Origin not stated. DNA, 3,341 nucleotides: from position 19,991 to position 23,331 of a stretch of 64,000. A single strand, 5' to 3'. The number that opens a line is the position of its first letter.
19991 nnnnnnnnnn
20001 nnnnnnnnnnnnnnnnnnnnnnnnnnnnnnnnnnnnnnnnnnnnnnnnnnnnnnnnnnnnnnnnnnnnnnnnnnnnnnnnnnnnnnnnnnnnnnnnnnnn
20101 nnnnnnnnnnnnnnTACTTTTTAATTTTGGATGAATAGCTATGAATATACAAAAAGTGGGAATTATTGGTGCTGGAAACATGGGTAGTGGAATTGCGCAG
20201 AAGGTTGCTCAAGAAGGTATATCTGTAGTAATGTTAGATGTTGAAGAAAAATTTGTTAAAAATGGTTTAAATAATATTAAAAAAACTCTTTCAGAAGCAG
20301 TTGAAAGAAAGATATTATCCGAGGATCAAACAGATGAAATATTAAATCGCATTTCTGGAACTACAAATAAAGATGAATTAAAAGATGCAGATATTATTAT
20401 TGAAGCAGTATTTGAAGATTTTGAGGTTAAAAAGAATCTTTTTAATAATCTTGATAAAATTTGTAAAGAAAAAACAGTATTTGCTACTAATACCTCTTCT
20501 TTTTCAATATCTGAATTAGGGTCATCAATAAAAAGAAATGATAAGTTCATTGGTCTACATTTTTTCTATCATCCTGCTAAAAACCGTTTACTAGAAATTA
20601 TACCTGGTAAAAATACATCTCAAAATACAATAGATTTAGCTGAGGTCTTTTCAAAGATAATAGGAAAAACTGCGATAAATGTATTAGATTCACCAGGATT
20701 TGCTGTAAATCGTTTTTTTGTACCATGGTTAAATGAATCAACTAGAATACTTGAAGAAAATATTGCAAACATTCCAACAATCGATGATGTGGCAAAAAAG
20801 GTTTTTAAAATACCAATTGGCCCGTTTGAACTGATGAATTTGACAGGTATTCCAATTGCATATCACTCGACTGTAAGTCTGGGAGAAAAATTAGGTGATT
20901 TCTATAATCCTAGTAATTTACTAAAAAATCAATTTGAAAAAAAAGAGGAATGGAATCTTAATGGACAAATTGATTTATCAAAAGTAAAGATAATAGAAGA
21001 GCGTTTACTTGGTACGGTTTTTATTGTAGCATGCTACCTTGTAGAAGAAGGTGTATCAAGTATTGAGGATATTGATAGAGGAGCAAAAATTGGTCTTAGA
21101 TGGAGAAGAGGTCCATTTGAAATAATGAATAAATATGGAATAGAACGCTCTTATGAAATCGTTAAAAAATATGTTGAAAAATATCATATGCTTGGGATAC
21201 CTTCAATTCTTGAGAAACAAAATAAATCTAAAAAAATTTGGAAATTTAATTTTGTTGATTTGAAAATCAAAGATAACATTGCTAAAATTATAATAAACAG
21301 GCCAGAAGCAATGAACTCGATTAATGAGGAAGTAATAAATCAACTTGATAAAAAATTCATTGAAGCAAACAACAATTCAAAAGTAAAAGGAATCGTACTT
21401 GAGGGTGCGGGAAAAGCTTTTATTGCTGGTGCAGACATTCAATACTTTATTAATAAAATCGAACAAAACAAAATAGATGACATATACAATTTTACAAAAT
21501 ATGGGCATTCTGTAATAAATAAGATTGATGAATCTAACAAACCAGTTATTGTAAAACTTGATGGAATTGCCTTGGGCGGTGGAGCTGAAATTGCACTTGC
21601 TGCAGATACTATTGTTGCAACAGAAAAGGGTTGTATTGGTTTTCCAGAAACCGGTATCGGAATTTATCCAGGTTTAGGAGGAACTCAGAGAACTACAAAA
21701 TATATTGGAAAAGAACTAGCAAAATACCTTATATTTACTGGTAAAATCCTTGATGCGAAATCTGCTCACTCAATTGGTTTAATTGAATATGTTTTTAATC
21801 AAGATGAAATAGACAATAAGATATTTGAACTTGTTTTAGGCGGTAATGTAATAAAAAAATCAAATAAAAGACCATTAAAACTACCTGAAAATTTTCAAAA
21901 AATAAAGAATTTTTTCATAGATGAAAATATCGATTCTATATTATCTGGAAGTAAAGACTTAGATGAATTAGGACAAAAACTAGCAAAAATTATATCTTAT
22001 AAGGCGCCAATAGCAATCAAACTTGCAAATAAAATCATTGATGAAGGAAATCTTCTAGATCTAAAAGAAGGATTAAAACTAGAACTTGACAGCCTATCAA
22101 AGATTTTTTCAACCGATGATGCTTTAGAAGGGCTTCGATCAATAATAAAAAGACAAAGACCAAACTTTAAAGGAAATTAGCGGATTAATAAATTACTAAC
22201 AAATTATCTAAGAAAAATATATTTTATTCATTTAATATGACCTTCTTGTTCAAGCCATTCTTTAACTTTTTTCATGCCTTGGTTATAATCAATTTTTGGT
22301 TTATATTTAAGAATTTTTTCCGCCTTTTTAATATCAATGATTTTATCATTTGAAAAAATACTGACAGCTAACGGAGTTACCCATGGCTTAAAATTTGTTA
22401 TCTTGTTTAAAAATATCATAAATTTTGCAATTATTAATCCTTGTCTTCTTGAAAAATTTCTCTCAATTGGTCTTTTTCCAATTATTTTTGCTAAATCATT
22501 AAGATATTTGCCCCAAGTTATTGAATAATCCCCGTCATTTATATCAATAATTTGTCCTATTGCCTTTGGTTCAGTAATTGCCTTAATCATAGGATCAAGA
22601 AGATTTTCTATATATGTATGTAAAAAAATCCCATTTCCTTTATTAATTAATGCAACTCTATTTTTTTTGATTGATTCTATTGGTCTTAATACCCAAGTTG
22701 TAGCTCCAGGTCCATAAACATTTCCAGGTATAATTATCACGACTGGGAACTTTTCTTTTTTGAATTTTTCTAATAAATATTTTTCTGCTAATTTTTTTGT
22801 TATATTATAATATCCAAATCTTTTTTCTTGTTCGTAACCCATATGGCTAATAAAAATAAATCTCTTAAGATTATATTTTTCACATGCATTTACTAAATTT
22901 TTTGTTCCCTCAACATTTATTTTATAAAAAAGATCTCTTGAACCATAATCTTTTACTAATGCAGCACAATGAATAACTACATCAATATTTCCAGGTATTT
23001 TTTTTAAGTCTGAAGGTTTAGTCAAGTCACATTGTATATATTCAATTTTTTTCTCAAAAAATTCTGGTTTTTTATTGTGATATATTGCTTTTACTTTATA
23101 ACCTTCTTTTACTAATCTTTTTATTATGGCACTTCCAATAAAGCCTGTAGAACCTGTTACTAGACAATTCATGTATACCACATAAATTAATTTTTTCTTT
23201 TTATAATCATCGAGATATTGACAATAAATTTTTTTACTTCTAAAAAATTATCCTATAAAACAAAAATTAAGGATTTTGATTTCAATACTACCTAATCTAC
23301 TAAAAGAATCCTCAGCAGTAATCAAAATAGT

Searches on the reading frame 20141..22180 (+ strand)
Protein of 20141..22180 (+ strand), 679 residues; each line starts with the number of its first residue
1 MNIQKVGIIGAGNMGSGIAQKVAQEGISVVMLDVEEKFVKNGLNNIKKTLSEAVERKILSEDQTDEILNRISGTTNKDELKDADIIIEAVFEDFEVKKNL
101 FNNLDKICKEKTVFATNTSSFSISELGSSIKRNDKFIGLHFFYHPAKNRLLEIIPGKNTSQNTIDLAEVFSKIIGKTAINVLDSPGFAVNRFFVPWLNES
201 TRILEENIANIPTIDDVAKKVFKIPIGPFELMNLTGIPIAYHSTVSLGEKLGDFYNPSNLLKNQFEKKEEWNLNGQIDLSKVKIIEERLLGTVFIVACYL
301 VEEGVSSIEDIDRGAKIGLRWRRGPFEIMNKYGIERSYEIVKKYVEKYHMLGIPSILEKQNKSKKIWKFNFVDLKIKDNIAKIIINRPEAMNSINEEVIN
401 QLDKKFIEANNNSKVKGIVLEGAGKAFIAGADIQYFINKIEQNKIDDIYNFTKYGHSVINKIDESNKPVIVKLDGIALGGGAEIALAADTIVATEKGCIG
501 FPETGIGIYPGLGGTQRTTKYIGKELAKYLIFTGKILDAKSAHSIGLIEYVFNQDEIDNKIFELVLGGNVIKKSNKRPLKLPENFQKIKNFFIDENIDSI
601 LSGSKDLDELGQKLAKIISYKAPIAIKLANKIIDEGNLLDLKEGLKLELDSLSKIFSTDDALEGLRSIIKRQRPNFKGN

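Call 6: search_protein_families(library=pfam, proteins=[window:20141-22180:+])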
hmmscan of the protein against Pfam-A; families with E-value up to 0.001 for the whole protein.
window:20141-22180:+ (679 aa): 8 families
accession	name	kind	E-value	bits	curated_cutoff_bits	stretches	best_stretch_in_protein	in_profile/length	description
PF02737.24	3HCDH_N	-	4.1e-58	196.7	22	1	5-183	1-179/180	3-hydroxyacyl-CoA dehydrogenase, NAD binding domain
PF16113.10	ECH_2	-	3.3e-48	165.4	27.2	1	381-677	2-319/335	Enoyl-CoA hydratase/isomerase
PF00378.25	ECH_1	-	5.6e-44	150.8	27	1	376-564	2-186/251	Enoyl-CoA hydratase/isomerase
PF00725.27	3HCDH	-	9.1e-29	100.3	22.1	2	186-269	1-85/97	3-hydroxyacyl-CoA dehydrogenase, C-terminal domain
PF03807.23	F420_oxidored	-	2.7e-05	25.1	21.6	1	5-90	1-67/94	NADP oxidoreductase coenzyme F420-dependent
PF03446.21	NAD_binding_2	-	3.3e-05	24.4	21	1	5-101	1-74/161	NAD binding domain of 6-phosphogluconate dehydrogenase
PF03721.20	UDPG_MGDP_dh_N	-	0.00017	21.6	27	1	5-90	2-84/187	UDP-glucose/GDP-mannose dehydrogenase family, NAD binding domain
PF01210.29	NAD_Gly3P_dh_N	-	0.00093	19.6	23.1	0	5-111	1-96/158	NAD-dependent glycerol-3-phosphate dehydrogenase N-terminus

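Call 7: search_protein_families(library=ncbifam, proteins=[window:20141-22180:+])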
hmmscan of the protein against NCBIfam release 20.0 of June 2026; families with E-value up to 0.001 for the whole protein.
window:20141-22180:+ (679 aa): 89 families (the best 25 are shown)
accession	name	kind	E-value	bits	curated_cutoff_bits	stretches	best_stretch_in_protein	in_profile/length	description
NF008727.0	PRK11730.1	equivalog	4.2e-101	339.4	870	2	3-245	313-554/717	fatty acid oxidation complex subunit alpha FadB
NF008363.0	PRK11154.1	equivalog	2.2e-97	326.9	869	2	2-262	308-567/708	fatty acid oxidation complex subunit alpha FadJ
TIGR02437.1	FadB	equivalog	5.6e-87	292.7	933.55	2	4-248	314-557/714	fatty acid oxidation complex subunit alpha FadB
TIGR02440.1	FadJ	equivalog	1.3e-83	281.5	968.45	2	2-257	303-557/699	fatty acid oxidation complex subunit alpha FadJ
TIGR02441.1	fa_ox_alpha_mit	equivalog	1.2e-82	278.2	964.65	2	2-257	334-587/737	fatty acid oxidation complex subunit alpha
NF004474.0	PRK05808.1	subfamily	5.5e-80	268.7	408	1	1-264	1-265/283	3-hydroxybutyryl-CoA dehydrogenase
NF006124.0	PRK08268.1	subfamily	7.4e-77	259.4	508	2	2-247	6-251/507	3-hydroxyacyl-CoA dehydrogenase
NF004699.0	PRK06035.1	equivalog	7.6e-77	258.3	500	2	1-262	1-266/294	3-hydroxyacyl-CoA dehydrogenase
NF005715.0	PRK07530.1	equivalog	4.7e-63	213.3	420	1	1-262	2-264/292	3-hydroxybutyryl-CoA dehydrogenase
NF005875.0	PRK07819.1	subfamily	5.1e-63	213.2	319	2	2-262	4-267/287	3-hydroxybutyryl-CoA dehydrogenase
NF006722.0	PRK09260.1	equivalog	1e-62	212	429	2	3-263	2-263/289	3-hydroxyacyl-CoA dehydrogenase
NF052272.1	Staph_FadB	exception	3.7e-61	207.3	999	2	1-250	1-255/752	3-hydroxyacyl-CoA dehydrogenase/crotonase FadB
NF004475.0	PRK05809.1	subfamily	1.6e-59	201.6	394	2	369-564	3-195/260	short-chain-enoyl-CoA hydratase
NF006143.0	PRK08293.1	equivalog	2.3e-58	197.8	312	2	1-249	2-253/291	3-hydroxyacyl-CoA dehydrogenase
TIGR02279.1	PaaC-3OHAcCoADH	equivalog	4.3e-57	194.1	669.4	1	2-249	4-251/503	3-hydroxyacyl-CoA dehydrogenase PaaH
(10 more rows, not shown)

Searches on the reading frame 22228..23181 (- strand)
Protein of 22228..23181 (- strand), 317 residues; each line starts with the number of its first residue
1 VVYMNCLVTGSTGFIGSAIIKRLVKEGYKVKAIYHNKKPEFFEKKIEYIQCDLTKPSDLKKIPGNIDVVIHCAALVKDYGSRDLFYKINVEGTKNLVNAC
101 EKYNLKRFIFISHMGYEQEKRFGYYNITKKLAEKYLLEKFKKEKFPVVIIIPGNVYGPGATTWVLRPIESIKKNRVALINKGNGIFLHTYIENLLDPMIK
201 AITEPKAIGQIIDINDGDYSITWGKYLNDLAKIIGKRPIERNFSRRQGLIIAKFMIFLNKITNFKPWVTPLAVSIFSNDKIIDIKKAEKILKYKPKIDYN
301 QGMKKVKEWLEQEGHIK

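Call 6: search_protein_families(library=pfam, proteins=[window:22228-23181:-])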
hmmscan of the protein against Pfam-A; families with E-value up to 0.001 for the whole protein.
window:22228-23181:- (317 aa): 10 families
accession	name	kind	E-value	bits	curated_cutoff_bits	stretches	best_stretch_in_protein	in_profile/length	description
PF01370.27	Epimerase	-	2.5e-31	109.4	20.9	1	7-210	2-233/240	NAD dependent epimerase/dehydratase family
PF01073.25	3Beta_HSD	-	1.3e-26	93.7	22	1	7-202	1-229/280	3-beta hydroxysteroid dehydrogenase/isomerase family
PF07993.18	NAD_binding_4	-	6.2e-22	78.4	20.1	1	43-118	60-141/258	Male sterility protein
PF13460.12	NAD_binding_10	-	5.1e-18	66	27.2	1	10-144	1-135/184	NAD(P)H-binding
PF16363.11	GDP_Man_Dehyd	-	8.6e-15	55.5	27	1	7-112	1-128/332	GDP-mannose 4,6 dehydratase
PF04321.23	RmlD_sub_bind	-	1.2e-10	41.4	27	1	4-112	1-100/287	RmlD substrate binding domain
PF05368.20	NmrA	-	7.8e-10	39.3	27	1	7-139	6-132/298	NmrA-like family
PF02719.21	Polysacc_synt_2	-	1.2e-09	38.3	20.2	1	7-157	2-173/293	Polysaccharide biosynthesis protein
PF00106.31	adh_short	-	2.9e-05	24.1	26.6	1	6-75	3-87/195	short chain dehydrogenase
PF08659.16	KR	-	0.00085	19.7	22.6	0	7-112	4-135/180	KR domain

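Call 7: search_protein_families(library=ncbifam, proteins=[window:22228-23181:-])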
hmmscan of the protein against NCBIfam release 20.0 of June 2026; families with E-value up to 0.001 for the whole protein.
window:22228-23181:- (317 aa): 39 families (the best 25 are shown)
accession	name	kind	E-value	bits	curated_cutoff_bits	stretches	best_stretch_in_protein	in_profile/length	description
NF042422.1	oxyalk_red_OleD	equivalog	1e-31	110.5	580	1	4-309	1-327/329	2-alkyl-3-oxoalkanoate reductase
NF042423.1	oxyalk_red_Shew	equivalog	8.3e-30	104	580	1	5-305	10-330/331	2-alkyl-3-oxoalkanoate reductase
TIGR03466.1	HpnA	hypoth_equivalog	7.3e-28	97.4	367.65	1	4-316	1-327/327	hopanoid-associated sugar epimerase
TIGR04180.1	EDH_00030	hypoth_equivalog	2.5e-21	76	475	1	7-237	2-259/297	NAD-dependent 4,6-dehydratase LegB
TIGR01746.1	Thioester-redct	subfamily_domain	9.9e-13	48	213.35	1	45-118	62-141/371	thioester reductase domain-containing protein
TIGR01179.1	galE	equivalog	2.6e-12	46.2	262.3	1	6-114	2-122/332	UDP-glucose 4-epimerase GalE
NF052578.1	StrlDmthSdmBMthl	equivalog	4.2e-12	46.4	600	1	4-115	1-115/328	sterol demethylase protein SdmB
NF043036.1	ErythonDh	equivalog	1.3e-10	41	325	1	4-113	1-125/321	D-erythronate dehydrogenase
NF005539.0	PRK07201.1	equivalog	3.8e-10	39.1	549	1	4-145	1-160/657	SDR family oxidoreductase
NF041293.1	G6PDh_Azf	equivalog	9.1e-10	38.4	400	1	6-113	5-115/252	NAD-dependent glucose-6-phosphate dehydrogenase Azf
NF004520.0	PRK05865.1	equivalog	1.8e-09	36.1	1509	1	4-113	1-103/854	sugar epimerase family protein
NF047350.1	aureusi_NRPS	equivalog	3.8e-09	34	2500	1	37-114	2081-2156/2373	aureusimine non-ribosomal peptide synthetase AusA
NF047837.1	UDPAcbARedWbcJ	equivalog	7.1e-09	35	500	1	4-239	1-220/372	UDP-2-acetamido-2,6-beta-L-arabino-hexul-4-ose reductase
TIGR01214.1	rmlD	equivalog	8e-09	35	224.05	1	7-112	3-99/285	dTDP-4-dehydrorhamnose reductase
TIGR02197.1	heptose_epim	equivalog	3.3e-08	33.1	274.6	1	7-113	2-114/316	ADP-glyceromanno-heptose 6-epimerase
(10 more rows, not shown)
